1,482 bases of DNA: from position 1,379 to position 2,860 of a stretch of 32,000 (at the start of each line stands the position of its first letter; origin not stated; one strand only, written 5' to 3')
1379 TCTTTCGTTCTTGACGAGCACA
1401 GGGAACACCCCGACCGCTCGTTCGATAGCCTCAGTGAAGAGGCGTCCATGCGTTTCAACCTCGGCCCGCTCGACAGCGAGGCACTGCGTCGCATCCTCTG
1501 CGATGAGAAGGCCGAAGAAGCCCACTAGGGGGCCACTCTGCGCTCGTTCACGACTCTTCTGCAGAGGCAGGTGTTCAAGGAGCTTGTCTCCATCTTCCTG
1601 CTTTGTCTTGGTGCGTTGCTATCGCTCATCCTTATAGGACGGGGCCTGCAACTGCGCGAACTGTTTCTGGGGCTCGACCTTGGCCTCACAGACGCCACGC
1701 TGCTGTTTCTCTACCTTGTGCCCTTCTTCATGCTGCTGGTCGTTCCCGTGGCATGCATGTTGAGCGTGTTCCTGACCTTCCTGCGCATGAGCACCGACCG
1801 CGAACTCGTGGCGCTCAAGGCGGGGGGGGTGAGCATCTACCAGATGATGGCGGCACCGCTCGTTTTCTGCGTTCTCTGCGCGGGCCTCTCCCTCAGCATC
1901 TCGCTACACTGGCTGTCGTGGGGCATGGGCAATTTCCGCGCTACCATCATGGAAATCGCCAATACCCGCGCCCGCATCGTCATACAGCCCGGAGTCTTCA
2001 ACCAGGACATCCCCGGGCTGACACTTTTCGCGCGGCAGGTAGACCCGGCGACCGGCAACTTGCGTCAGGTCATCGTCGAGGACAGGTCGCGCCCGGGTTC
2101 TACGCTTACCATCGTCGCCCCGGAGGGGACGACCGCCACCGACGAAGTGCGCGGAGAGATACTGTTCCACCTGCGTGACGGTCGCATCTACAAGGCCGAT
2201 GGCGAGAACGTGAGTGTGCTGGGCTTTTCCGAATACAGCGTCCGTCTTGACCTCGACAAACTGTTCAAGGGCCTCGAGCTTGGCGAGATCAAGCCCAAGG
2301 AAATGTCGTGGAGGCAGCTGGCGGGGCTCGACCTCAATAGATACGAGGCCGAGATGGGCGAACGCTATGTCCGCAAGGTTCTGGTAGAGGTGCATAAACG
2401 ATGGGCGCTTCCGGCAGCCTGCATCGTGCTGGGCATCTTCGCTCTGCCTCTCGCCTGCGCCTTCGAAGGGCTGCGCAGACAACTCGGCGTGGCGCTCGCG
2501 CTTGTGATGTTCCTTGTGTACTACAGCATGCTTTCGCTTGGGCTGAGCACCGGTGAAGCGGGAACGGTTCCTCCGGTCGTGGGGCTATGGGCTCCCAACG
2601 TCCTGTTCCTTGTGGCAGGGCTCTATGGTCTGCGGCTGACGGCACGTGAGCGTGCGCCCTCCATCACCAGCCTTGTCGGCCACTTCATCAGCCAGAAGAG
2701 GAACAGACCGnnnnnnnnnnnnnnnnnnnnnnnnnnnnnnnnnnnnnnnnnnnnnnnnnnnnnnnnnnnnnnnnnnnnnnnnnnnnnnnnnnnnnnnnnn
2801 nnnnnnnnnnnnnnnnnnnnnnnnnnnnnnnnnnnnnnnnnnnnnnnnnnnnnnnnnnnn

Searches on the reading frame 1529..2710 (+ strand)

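Call 45: search_protein_families(library=ncbifam, proteins=[window:1529-2710:+], max_evalue=0.01)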
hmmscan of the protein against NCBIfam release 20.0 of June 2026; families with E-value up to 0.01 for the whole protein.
window:1529-2710:+ (394 aa): 2 families
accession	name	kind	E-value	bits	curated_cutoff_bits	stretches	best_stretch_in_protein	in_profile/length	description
TIGR04407.1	LptF_YjgP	equivalog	1e-72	244.7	230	1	10-368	1-345/347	LPS export ABC transporter permease LptF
TIGR04408.1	LptG_lptG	equivalog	4e-31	107.9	240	1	11-369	2-349/351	LPS export ABC transporter permease LptG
